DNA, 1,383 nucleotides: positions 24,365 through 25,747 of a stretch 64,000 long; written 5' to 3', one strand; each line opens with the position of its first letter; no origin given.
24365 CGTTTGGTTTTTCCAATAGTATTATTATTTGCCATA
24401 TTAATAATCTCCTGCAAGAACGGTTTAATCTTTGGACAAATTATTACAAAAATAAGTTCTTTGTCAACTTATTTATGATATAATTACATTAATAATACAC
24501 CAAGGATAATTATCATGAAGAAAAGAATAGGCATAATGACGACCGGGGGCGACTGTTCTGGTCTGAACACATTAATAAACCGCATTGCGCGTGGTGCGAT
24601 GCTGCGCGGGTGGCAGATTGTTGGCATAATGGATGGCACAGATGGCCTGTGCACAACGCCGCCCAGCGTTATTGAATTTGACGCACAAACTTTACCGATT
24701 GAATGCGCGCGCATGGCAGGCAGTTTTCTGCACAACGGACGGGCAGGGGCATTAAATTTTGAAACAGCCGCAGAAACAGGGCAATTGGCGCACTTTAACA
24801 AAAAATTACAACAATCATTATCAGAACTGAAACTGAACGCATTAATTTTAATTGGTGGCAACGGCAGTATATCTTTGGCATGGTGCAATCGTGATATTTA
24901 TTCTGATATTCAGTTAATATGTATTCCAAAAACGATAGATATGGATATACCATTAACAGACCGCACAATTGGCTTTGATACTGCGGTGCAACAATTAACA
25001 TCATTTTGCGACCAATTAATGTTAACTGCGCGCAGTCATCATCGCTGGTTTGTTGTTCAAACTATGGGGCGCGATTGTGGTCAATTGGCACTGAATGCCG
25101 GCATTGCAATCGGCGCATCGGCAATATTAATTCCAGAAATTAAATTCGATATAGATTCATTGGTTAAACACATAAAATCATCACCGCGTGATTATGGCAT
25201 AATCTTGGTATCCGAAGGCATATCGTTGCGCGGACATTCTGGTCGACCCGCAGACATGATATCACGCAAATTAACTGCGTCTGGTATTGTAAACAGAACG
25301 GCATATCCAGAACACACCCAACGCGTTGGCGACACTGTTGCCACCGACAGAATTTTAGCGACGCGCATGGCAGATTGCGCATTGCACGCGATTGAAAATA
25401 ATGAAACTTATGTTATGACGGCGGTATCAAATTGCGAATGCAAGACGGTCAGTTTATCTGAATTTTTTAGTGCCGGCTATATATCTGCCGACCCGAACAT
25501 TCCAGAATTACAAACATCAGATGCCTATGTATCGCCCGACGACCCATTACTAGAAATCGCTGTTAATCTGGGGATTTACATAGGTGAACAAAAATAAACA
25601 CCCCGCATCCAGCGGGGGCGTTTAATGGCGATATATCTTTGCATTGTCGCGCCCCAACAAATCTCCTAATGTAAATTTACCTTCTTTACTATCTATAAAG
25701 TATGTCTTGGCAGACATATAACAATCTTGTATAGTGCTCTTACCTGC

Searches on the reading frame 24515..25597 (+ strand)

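Call 35: search_protein_families(library=pfam, proteins=[window:24515-25597:+], max_evalue=0.00001)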
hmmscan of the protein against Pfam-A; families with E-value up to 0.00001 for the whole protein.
window:24515-25597:+ (360 aa): 1 family
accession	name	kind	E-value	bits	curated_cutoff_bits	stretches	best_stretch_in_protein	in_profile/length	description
PF00365.25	PFK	-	1.6e-70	238.1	30.9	1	4-292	1-276/277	Phosphofructokinase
